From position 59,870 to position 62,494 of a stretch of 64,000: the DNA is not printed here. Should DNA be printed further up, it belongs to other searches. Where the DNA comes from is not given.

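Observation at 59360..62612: AT-rich ~3-kb island beside tRNA-Pro encoding a 774-aa and a 208-aa protein with type IV pilin-like signal peptides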

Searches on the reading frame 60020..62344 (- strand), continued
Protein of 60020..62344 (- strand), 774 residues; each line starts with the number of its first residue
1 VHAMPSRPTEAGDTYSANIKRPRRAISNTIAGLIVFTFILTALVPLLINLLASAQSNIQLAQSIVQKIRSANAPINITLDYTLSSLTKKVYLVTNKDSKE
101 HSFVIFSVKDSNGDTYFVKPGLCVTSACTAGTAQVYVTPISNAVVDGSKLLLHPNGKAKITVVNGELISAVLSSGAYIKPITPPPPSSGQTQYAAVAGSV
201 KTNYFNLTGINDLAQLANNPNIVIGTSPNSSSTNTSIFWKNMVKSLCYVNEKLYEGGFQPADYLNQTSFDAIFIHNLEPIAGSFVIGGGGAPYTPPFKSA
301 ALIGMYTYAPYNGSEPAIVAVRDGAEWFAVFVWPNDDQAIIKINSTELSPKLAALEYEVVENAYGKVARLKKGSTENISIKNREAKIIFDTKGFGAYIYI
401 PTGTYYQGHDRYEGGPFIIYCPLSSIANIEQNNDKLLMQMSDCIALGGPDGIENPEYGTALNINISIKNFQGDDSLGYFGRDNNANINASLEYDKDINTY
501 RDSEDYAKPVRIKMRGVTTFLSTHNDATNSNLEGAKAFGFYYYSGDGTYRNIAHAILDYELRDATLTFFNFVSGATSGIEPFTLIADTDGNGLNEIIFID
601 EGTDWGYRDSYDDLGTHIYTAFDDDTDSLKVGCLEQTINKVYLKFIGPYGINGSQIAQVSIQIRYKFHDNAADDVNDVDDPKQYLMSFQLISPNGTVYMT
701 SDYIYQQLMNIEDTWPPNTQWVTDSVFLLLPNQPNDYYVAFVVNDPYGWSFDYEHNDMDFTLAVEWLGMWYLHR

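Call 46: fold_search(model_id=the predicted structure, library=pdb)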
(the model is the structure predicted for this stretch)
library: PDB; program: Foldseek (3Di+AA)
matches with E <= 10: 787; with E <= 0.001: 0
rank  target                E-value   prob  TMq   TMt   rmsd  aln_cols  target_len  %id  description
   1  8bp8_A                3.2e-03  0.10  0.06  0.06  36.5       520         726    8  SPA of Trypsin untreated Rotavirus TLP spike (released 2023-04-05)
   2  4dkn_B                1.1e-02  0.11  0.06  0.12  21.1       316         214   10  Crystal structure of amphioxus green fluorescent protein, GFPA1 (released 2013-05-15)
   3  5ltq_E                1.8e-02  0.09  0.06  0.13  20.8       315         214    8  Structure of the Yellow Fluorescent Protein lanYFP from Branchiostoma lanceolatum at pH 7.5 (released 2016-12-07)
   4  6iw0_A                2.0e-02  0.03  0.04  0.07  32.0       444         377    5  Crystal structure of 5A ScFv in complex with YFV-17D sE in postfusion state (released 2019-02-13)
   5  5ltr                  2.3e-02  0.08  0.05  0.11  20.8       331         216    6  Structure of the Yellow-Green Fluorescent Protein mNeonGreen from Branchiostoma lanceolatum at the near physiological pH (released 2016-12-07)
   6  7sfa_B                2.8e-02  0.09  0.06  0.13  21.4       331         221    8  Branchiostoma floridae fluorescent protein LanFP10A2 (released 2022-03-30)
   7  5ltq_B                3.5e-02  0.08  0.06  0.14  20.5       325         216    8  Structure of the Yellow Fluorescent Protein lanYFP from Branchiostoma lanceolatum at pH 7.5 (released 2016-12-07)
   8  4jeo_A                3.8e-02  0.07  0.06  0.12  21.1       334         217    7  Crystal structure of red fluorescent protein lanRFPdam exposed to prolonged X-ray irradiation (released 2013-09-18)
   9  5mk8_B                3.8e-02  0.05  0.05  0.07  22.1       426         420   10  Crystal structure of the receptor-binding domain of the FA hybrid Clostridium botulinum neurotoxin (released 2018-03-28)
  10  6m9x_A                4.0e-02  0.07  0.06  0.12  20.5       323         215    7  X-ray Structure of Branchiostoma floridae fluorescent protein lanFP10A (released 2019-03-13)
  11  5ltp_C                4.2e-02  0.06  0.06  0.10  20.8       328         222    6  Structure of the Yellow-Green Fluorescent Protein mNeonGreen from Branchiostoma lanceolatum at the acidic pH 4.5 (released 2016-12-21)
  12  5ltp_D                4.6e-02  0.06  0.06  0.11  21.8       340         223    6  Structure of the Yellow-Green Fluorescent Protein mNeonGreen from Branchiostoma lanceolatum at the acidic pH 4.5 (released 2016-12-21)
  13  7w12_A                4.6e-02  0.04  0.06  0.08  30.2       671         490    8  Complex structure of alginate lyase AlyB-OU02 with G9 (released 2022-11-16)
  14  7z7o_D                5.1e-02  0.06  0.06  0.12  21.1       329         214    6  Structure of the fluorescent protein NeonCyan0.95 at pH 7.5 (released 2022-05-04)
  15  5ltq_O                6.1e-02  0.07  0.06  0.13  20.9       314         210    8  Structure of the Yellow Fluorescent Protein lanYFP from Branchiostoma lanceolatum at pH 7.5 (released 2016-12-07)
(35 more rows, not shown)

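Call 60: search_protein_representatives(alignment_id=A1)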
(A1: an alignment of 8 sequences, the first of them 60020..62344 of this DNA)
Query: 8 sequences, 812 profile positions. Proteins with E-value up to 0.001 (for the whole library): 105; up to 1e-10: 74; up to 1e-30: 32. The best 105 are listed.
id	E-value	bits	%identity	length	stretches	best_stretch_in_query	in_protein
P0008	0.0e+00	1318.9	-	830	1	3-812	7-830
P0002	0.0e+00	1141.2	-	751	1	8-812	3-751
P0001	0.0e+00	1112.3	-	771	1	5-812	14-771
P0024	1.2e-212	725.1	-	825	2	393-812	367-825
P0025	9.3e-205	699.0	-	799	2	416-812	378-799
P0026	4.0e-168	577.9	-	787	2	411-812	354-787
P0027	4.5e-137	475.2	-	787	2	453-812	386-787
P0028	4.2e-131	455.4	-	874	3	6-323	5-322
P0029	1.2e-130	454.0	-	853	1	9-812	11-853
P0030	1.5e-129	450.3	-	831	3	9-316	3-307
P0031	7.2e-125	434.8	-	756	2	456-812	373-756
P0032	3.7e-124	432.5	-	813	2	504-812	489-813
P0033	1.6e-123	430.3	-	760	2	455-812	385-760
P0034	2.9e-122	426.2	-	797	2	452-812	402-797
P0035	1.8e-116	407.1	-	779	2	440-812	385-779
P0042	7.1e-55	203.3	-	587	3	551-812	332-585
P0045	1.2e-39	152.9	-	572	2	566-812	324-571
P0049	4.3e-33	131.2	-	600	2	570-807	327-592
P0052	1.9e-31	125.8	-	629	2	612-807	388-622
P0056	1.3e-27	113.2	-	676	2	548-807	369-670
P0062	7.8e-23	97.3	-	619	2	548-803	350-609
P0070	1.1e-17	80.2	-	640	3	675-806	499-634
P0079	3.0e-13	65.6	-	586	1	622-802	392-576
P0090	2.9e-11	59.0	-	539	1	611-806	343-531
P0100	1.6e-09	53.3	-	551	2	610-805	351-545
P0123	1.0e-04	37.4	-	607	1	619-807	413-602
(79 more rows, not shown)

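Call 62: search_protein_families(library=pfam, proteins=[P0042, P0045, P0049, P0052, P0056, P0062, P0070, P0079, P0090, P0100], max_evalue=0.1)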
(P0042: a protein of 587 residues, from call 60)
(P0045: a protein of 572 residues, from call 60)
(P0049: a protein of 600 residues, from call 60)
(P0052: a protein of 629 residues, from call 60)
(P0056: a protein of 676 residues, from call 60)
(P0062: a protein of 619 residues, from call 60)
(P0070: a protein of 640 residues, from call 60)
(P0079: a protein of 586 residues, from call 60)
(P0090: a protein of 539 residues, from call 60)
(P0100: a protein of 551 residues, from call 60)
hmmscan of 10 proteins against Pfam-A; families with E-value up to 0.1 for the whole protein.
P0042 (587 aa): 1 family
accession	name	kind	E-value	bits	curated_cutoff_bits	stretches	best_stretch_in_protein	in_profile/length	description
PF01833.30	TIG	-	0.085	13.3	20.9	0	275-304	18-47/84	IPT/TIG domain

P0045 (572 aa): 0 families

P0049 (600 aa): 2 families
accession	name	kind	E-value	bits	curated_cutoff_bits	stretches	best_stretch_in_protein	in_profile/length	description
PF13179.11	DUF4006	-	0.004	17.5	22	1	9-43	9-43/64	Family of unknown function (DUF4006)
PF07790.16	Pilin_N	-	0.019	16.3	25.2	1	8-60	1-53/78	Archaeal Type IV pilin, N-terminal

P0052 (629 aa): 1 family
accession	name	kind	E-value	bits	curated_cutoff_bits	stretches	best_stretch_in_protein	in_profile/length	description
PF16121.10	40S_S4_C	-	0.086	12.9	27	0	103-117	24-38/48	40S ribosomal protein S4 C-terminus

P0056 (676 aa): 2 families
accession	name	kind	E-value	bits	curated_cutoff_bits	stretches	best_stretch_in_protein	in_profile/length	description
PF03783.19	CsgG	-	0.0064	16.3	20.8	0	552-605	100-150/210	Curli production assembly/transport component CsgG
PF13974.11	YebO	-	0.024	15.3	27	1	20-74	2-55/80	YebO-like protein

P0062 (619 aa): 0 families

P0070 (640 aa): 0 families

P0079 (586 aa): 0 families

P0090 (539 aa): 1 family
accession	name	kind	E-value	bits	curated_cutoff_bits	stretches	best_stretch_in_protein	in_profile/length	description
PF18705.7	DUF5643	-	0.074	13.5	34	1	417-487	23-92/115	Family of unknown function (DUF5643)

P0100 (551 aa): 0 families

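Call 63: search_protein_families(library=ncbifam, proteins=[P0042, P0045, P0049, P0052, P0056, P0062, P0070, P0079, P0090, P0100], max_evalue=0.1)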
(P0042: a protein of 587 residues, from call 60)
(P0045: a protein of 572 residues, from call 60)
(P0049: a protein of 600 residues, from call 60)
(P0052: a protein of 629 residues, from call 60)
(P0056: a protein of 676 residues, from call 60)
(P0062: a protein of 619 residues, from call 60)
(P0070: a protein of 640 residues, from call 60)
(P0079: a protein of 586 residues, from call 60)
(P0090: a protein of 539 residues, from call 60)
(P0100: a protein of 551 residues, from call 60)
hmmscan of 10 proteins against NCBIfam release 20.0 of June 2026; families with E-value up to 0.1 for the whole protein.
P0042 (587 aa): 0 families

P0045 (572 aa): 0 families

P0049 (600 aa): 3 families
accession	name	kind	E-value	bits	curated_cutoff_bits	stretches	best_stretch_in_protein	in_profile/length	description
NF046073.1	UpsA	equivalog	0.0011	19.1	130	1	8-136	2-106/136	pilin subunit UpsA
NF046074.1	UpsB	equivalog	0.03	14.4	70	1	8-93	1-84/126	pilin subunit UpsB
TIGR02537.2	arch_flag_Nterm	domain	0.051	13.1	20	0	8-24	3-19/33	archaellin/type IV pilin N-terminal domain-containing protein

P0052 (629 aa): 0 families

P0056 (676 aa): 1 family
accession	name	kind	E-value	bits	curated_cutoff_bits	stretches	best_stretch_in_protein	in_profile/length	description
NF046074.1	UpsB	equivalog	1.3e-06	28.5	70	1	11-107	1-95/126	pilin subunit UpsB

P0062 (619 aa): 1 family
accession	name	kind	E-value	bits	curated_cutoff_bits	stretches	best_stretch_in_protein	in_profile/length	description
NF046073.1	UpsA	equivalog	0.00057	20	130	1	10-96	1-84/136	pilin subunit UpsA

P0070 (640 aa): 0 families

P0079 (586 aa): 0 families

P0090 (539 aa): 0 families

P0100 (551 aa): 2 families
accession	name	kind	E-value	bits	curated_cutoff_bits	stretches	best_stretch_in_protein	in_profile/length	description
NF046074.1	UpsB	equivalog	0.0017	18.4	70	1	6-86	2-81/126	pilin subunit UpsB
NF046073.1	UpsA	equivalog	0.011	15.8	130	1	4-121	1-106/136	pilin subunit UpsA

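Call 64: find_encoding_contigs(protein=P0056, flank=10000, max_places=2)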
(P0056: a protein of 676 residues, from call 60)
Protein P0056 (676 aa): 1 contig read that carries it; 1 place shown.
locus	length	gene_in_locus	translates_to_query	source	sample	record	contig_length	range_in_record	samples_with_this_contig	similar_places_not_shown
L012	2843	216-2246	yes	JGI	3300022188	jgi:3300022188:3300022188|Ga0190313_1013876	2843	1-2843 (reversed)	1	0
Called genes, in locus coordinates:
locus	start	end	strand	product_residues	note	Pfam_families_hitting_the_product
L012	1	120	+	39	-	?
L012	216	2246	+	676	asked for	-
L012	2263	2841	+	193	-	?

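Call 65: find_encoding_contigs(protein=P0049, flank=10000, max_places=2)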
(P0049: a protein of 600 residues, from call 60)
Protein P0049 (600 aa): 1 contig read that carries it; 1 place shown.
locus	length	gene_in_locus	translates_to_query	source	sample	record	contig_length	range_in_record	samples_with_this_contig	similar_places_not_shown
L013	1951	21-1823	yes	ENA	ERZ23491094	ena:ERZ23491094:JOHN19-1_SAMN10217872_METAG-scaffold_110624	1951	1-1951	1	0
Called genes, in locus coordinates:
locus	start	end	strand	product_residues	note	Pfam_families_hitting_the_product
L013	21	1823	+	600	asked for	-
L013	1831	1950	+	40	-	?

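Call 67: list_cluster_members(proteins=[P0042, P0045, P0052, P0062, P0070, P0079, P0090, P0100, P0123, P0001])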
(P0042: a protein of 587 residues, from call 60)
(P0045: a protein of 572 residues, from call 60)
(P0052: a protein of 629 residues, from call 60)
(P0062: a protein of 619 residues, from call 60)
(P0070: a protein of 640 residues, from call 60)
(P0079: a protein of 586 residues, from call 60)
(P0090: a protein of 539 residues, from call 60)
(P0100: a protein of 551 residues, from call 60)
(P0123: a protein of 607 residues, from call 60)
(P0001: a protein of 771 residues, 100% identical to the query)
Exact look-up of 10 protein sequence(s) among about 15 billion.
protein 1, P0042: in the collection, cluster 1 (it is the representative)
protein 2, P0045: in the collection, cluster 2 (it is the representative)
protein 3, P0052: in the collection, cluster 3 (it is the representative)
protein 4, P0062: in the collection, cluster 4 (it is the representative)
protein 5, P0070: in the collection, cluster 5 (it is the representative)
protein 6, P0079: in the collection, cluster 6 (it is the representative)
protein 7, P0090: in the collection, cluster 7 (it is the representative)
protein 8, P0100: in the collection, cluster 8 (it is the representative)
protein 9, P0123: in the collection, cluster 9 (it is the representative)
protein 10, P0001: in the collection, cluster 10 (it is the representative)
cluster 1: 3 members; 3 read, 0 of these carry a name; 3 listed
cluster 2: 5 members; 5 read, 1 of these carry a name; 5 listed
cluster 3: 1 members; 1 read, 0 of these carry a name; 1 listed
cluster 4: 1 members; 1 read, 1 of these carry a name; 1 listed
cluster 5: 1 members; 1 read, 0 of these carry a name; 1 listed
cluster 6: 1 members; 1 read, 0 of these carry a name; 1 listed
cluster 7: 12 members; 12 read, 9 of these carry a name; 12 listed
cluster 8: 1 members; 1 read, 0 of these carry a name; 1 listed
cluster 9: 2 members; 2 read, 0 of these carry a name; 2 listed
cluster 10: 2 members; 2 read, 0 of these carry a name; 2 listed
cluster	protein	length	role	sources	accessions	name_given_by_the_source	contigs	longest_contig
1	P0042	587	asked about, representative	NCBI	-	-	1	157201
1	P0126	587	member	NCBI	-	-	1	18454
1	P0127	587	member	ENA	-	-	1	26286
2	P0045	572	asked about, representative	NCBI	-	-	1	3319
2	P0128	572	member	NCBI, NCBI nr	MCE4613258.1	MAG: hypothetical protein F7C07_05435 [Desulfurococcales archaeon] | hypothetical protein [Desulfurococcales archaeon]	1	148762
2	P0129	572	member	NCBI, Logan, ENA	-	-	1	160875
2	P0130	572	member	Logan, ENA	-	-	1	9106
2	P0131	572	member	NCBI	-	-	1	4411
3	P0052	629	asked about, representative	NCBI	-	-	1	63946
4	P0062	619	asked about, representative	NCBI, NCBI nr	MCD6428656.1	MAG: hypothetical protein J7L12_03465 [Desulfurococcales archaeon] | hypothetical protein [Desulfurococcales archaeon]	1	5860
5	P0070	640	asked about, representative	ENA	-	-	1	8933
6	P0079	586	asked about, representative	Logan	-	-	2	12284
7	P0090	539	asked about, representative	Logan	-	-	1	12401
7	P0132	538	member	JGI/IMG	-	hypothetical protein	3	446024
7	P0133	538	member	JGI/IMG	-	hypothetical protein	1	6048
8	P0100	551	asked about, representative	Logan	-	-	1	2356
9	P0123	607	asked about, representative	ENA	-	-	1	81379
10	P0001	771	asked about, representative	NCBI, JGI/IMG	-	-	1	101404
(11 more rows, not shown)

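Call 68: find_encoding_contigs(protein=P0042, flank=10000, max_places=1)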
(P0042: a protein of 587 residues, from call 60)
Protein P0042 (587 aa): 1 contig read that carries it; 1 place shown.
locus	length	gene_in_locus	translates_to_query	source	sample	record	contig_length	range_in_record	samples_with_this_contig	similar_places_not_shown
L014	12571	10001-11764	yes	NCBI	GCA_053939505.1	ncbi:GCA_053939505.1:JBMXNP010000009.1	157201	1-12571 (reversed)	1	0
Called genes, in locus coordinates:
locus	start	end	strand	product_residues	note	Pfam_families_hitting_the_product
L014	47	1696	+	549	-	PF00270:DEAD, PF04851:ResIII, PF16203:ERCC3_RAD25_C, PF00271:Helicase_C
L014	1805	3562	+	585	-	PF03553:Na_H_antiporter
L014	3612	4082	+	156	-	PF22769:DCD, PF00692:dUTPase (weak)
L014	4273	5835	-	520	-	PF01039:Carboxyl_trans, PF06833:MdcE (faint), PF03255:ACCA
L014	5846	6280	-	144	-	PF25917:BSH_RND (faint), PF25984:BSH_YknX (faint), PF25919:BSH_CusB (faint), PF00364:Biotin_lipoyl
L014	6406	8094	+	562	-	PF00437:T2SSE, PF23989:PilB3_C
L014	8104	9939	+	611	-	PF00482:T2SSF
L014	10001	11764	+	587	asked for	-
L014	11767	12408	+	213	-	-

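Call 69: find_encoding_contigs(protein=P0052, flank=10000, max_places=1)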
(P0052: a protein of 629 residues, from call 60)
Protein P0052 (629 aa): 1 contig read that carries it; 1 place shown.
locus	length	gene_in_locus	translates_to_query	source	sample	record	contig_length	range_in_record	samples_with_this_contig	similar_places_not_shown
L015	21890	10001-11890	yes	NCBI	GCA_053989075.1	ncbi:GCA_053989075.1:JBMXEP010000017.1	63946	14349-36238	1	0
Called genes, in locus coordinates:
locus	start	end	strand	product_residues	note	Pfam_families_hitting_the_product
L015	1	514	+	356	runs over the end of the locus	-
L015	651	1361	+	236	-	PF01545:Cation_efflux, PF16916:ZT_dimer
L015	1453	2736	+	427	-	PF00890:FAD_binding_2, PF01266:DAO (weak), PF01494:FAD_binding_3 (weak), PF01946:Thi4 (weak), PF03486:HI0933_like (weak), PF07992:Pyr_redox_2, PF12831:FAD_oxidored, PF13450:NAD_binding_8, +2 more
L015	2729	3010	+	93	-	PF12838:Fer4_7 (faint), PF05187:Fer4_ETF_QO (faint), PF12797:Fer4_2 (faint), PF12837:Fer4_6 (faint), PF13237:Fer4_10 (faint), PF13187:Fer4_9 (weak), PF00037:Fer4 (weak)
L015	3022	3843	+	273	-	PF01012:ETF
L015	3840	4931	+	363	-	PF01012:ETF, PF00766:ETF_alpha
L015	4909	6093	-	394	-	PF16653:Sacchrp_dh_C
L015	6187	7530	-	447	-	PF07992:Pyr_redox_2, PF03486:HI0933_like (faint), PF13738:Pyr_redox_3, PF01266:DAO (faint), PF13454:NAD_binding_9 (faint), PF01593:Amino_oxidase (weak), PF00070:Pyr_redox, PF02852:Pyr_redox_dim, +1 more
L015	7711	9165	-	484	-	PF01139:RtcB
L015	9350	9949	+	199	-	-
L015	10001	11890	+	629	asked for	-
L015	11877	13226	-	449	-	PF13660:DUF4147, PF05161:MOFRL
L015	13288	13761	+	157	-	PF14464:Prok-JAB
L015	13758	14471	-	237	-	PF01791:DeoC (weak)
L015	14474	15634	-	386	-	PF04406:TP6A_N, PF20768:Topo_VI_alpha, PF21180:TOP6A-Spo11_Toprim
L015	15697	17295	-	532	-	PF02518:HATPase_c, PF13589:HATPase_c_3, PF05833:NFACT_N (weak), PF09239:Topo-VIb_trans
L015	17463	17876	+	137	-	-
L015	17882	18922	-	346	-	PF01008:IF-2B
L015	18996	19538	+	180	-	PF01974:tRNA_int_endo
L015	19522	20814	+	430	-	PF13393:tRNA-synt_His, PF00587:tRNA-synt_2b, PF03129:HGTP_anticodon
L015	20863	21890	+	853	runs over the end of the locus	PF08351:TmcA_N, PF05127:NAT10_TcmA_helicase, PF00583:Acetyltransf_1 (faint), PF13718:GNAT_acetyltr_2, PF13508:Acetyltransf_7 (weak), PF13718:GNAT_acetyltr_2, PF13725:tRNA_bind_2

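Call 70: find_encoding_contigs(protein=P0123, flank=10000, max_places=1)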
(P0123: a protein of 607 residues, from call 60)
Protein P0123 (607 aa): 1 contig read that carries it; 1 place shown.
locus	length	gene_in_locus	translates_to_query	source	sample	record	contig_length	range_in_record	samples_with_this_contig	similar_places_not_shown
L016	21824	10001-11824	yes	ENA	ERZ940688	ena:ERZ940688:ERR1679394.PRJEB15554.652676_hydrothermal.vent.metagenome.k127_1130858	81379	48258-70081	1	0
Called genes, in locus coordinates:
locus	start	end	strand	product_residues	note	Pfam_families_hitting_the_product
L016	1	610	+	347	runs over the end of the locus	PF04055:Radical_SAM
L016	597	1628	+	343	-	PF01032:FecCD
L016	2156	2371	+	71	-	-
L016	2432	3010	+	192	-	PF01914:MarC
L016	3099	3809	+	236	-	PF01904:DUF72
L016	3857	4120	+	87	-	-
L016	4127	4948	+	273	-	PF01887:SAM_HAT_N, PF20257:SAM_HAT_C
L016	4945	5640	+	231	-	PF02633:Creatininase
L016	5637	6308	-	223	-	PF00215:OMPdecase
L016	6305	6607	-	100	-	-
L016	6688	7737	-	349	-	PF00717:Peptidase_S24 (weak)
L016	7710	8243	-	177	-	-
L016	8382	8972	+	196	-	-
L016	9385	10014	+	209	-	-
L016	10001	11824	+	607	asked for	-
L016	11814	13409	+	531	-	-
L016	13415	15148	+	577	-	-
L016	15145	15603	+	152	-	-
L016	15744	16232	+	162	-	PF07790:Pilin_N (weak)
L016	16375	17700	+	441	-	PF00390:malic, PF03949:Malic_M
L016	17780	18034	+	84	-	-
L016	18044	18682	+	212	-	PF21715:CggR_N (weak), PF22167:PH0730-like_N, PF14544:DUF4443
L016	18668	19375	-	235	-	PF00483:NTP_transferase, PF12804:NTP_transf_3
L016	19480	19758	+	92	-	-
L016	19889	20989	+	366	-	-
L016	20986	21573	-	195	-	-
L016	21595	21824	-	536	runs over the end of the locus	PF18490:tRNA_bind_4, PF00587:tRNA-synt_2b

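Call 74: search_protein_families(library=pfam, proteins=[L016:11814-13409:+, L016:13415-15148:+, L016:15145-15603:+, L016:15744-16232:+, L016:9385-10014:+, L015:9350-9949:+, L014:11767-12408:+], max_evalue=0.01)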
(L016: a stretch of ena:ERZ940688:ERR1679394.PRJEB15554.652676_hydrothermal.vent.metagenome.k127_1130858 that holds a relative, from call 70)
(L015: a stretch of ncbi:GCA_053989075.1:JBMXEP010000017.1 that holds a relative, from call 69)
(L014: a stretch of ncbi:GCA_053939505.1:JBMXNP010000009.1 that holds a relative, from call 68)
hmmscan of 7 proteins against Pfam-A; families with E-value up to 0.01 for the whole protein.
L016:11814-13409:+ (531 aa): 0 families

L016:13415-15148:+ (577 aa): 0 families

L016:15145-15603:+ (152 aa): 0 families

L016:15744-16232:+ (162 aa): 1 family
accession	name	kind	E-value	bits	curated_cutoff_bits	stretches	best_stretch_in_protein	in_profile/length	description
PF07790.16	Pilin_N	-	1e-05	26.7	25.2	1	8-75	1-60/78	Archaeal Type IV pilin, N-terminal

L016:9385-10014:+ (209 aa): 0 families

L015:9350-9949:+ (199 aa): 0 families

L014:11767-12408:+ (213 aa): 0 families
